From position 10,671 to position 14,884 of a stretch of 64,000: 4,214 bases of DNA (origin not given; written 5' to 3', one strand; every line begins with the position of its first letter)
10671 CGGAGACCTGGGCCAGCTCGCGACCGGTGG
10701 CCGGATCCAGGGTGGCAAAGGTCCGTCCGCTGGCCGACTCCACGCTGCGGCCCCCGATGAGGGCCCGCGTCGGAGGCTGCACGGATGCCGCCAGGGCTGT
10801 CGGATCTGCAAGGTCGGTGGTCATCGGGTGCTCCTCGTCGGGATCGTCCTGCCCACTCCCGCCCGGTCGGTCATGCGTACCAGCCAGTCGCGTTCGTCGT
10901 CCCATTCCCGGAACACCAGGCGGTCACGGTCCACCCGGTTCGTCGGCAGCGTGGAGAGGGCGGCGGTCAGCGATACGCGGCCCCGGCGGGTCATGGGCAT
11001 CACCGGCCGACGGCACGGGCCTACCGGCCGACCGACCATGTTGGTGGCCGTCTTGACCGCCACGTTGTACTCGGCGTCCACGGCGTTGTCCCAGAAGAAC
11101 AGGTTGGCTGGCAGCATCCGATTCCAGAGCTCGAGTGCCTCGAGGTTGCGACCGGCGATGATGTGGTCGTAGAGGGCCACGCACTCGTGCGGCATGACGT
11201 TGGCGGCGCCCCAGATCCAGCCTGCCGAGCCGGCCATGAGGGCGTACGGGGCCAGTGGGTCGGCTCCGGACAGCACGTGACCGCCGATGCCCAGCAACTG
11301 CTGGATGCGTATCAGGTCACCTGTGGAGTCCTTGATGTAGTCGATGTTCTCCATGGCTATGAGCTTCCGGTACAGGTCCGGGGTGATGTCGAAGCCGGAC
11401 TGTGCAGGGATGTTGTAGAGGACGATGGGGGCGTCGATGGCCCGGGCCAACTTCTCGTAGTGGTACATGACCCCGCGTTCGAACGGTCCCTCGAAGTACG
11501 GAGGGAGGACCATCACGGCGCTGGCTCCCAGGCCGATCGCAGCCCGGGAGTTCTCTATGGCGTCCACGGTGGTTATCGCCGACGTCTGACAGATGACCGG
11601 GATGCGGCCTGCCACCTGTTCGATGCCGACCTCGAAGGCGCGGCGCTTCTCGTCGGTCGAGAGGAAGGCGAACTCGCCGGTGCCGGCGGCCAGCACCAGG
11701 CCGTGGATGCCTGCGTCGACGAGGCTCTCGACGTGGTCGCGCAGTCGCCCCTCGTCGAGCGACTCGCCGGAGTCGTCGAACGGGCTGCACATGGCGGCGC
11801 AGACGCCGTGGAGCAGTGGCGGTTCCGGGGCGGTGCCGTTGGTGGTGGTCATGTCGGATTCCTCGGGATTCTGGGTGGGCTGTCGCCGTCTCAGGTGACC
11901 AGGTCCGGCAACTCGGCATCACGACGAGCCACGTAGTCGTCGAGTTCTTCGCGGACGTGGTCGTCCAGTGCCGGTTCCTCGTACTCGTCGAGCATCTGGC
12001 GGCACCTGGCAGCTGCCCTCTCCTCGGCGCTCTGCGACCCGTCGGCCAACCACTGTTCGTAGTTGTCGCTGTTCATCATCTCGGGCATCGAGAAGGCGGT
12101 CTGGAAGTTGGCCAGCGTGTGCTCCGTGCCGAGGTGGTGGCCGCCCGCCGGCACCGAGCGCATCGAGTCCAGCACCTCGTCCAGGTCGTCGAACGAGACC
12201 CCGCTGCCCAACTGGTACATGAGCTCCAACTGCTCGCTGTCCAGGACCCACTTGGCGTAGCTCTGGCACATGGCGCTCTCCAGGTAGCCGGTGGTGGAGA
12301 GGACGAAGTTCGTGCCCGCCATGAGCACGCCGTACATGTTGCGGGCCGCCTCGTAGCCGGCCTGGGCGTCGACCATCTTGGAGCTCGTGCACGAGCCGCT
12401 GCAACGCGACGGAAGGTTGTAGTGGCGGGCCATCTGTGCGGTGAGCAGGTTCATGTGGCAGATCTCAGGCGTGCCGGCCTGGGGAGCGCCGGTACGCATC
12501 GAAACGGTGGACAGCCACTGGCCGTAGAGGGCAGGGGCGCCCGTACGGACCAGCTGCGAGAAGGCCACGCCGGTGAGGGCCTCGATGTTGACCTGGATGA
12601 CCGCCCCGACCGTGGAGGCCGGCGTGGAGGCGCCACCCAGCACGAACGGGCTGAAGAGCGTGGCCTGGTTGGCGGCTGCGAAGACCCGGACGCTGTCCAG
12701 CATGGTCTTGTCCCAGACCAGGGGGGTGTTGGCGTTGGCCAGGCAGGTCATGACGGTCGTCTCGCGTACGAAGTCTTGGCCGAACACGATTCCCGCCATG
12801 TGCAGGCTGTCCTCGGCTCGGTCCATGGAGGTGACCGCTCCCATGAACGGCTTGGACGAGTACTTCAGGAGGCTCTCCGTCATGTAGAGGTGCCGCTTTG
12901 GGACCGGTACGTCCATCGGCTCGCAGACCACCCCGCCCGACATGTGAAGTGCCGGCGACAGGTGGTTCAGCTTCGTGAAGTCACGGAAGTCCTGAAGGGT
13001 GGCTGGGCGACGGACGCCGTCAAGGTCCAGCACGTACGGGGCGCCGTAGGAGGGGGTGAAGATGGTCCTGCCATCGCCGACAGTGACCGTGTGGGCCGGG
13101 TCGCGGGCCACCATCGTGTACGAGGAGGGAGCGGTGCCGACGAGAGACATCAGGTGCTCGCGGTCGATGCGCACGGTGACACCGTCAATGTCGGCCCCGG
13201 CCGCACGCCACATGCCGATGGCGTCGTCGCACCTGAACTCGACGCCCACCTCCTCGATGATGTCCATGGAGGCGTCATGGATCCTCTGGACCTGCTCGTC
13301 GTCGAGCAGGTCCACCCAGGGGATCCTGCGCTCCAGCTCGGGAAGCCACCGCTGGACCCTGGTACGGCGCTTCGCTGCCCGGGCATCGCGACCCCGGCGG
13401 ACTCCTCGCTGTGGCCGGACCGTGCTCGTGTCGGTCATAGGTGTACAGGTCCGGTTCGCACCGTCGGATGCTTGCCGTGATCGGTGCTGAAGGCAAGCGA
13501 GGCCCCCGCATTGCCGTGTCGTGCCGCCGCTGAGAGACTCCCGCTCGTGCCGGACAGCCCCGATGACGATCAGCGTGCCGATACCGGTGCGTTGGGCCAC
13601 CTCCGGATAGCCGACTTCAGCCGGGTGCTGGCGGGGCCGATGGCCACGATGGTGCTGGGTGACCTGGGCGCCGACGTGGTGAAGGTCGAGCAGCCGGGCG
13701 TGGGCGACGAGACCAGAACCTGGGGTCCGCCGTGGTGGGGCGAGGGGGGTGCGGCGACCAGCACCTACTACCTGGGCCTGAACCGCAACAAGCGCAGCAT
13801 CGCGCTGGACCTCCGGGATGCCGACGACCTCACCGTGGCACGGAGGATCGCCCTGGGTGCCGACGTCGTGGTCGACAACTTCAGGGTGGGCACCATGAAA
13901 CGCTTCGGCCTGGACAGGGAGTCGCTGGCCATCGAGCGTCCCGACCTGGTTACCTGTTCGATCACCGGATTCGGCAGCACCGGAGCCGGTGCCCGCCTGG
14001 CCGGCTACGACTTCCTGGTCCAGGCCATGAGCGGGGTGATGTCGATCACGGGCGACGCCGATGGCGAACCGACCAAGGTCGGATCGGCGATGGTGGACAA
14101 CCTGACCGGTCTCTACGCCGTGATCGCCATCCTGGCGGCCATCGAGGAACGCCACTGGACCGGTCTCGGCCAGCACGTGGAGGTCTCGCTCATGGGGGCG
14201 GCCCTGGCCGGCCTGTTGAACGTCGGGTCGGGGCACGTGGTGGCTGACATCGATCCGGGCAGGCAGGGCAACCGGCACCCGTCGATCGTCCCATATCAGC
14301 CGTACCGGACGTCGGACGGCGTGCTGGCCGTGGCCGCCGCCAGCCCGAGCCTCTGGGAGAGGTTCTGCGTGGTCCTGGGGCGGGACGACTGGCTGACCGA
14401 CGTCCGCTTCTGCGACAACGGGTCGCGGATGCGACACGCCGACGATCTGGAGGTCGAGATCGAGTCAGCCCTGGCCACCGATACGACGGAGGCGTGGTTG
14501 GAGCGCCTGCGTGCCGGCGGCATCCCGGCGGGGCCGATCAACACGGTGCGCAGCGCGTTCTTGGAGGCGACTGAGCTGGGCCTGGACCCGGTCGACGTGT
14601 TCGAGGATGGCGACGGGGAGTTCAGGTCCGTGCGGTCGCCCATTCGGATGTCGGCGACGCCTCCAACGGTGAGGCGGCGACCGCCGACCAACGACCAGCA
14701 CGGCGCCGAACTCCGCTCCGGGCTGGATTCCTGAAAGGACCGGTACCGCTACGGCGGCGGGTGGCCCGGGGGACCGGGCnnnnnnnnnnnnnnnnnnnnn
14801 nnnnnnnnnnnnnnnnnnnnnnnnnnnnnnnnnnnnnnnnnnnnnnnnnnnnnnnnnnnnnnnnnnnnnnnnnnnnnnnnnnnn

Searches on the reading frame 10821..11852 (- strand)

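Call 11: search_protein_families(library=pfam, proteins=[window:10821-11852:-], max_evalue=0.001)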
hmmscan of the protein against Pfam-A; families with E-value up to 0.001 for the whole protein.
window:10821-11852:- (343 aa): 1 family
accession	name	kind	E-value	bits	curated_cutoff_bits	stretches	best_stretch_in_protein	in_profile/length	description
PF00701.28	DHDPS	-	1.3e-54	185.4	22.1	1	15-300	3-287/289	Dihydrodipicolinate synthetase family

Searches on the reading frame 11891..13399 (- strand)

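Call 37: search_protein_families(library=ncbifam, proteins=[window:11891-13399:-], max_evalue=0.00001)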
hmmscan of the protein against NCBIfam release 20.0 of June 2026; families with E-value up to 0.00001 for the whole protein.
window:11891-13399:- (502 aa): 1 family
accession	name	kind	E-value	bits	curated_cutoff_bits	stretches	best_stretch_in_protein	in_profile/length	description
TIGR02369.2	trimeth_pyl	equivalog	4e-82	276.2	525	1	30-492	4-467/469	[trimethylamine--corrinoid protein] Co-methyltransferase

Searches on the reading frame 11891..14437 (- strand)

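Call 11: search_protein_families(library=pfam, proteins=[window:11891-14437:-], max_evalue=0.001)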
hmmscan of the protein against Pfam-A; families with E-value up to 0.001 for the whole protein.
window:11891-14437:- (848 aa): 1 family
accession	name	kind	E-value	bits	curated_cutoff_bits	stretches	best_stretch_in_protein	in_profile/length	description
PF06253.16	MTTB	-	2.7e-188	626.5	25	1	347-844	2-500/500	Trimethylamine methyltransferase (MTTB)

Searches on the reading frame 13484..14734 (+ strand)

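Call 11: search_protein_families(library=pfam, proteins=[window:13484-14734:+], max_evalue=0.001)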
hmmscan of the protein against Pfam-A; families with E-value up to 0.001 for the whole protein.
window:13484-14734:+ (416 aa): 1 family
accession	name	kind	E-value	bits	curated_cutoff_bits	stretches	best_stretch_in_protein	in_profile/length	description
PF02515.22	CoA_transf_3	-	5.1e-114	381.6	23.3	1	40-406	4-365/366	CoA-transferase family III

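Call 37: search_protein_families(library=ncbifam, proteins=[window:13484-14731:+], max_evalue=0.00001)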
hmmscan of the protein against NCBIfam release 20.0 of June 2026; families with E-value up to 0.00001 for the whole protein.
window:13484-14731:+ (416 aa): 7 families
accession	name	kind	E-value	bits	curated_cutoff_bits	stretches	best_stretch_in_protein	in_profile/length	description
NF052585.1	SucGlutTfsCaiB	equivalog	3.5e-99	332.1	750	1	35-414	6-388/394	succinate--glutarate CoA-transferase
NF041294.1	Scnl_mescCoAtase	equivalog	8.3e-79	265.4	700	1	35-410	2-379/381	succinyl-CoA:mesaconate CoA-transferase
NF008511.0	PRK11430.1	equivalog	1.1e-67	228.9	522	1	35-413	8-378/381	CoA:oxalate CoA-transferase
NF003809.0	PRK05398.1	subfamily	3.3e-59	200.5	442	2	36-241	4-205/416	formyl-CoA transferase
TIGR03253.1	oxalate_frc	equivalog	1.7e-55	188.5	504.2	2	36-241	3-204/416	formyl-CoA transferase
NF002914.1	PRK03525.1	equivalog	2.9e-19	69.2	413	1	34-284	7-246/400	L-carnitine CoA-transferase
TIGR04253.1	mesacon_CoA_iso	equivalog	2.4e-18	66.3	725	1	36-364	2-330/403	2-methylfumaryl-CoA isomerase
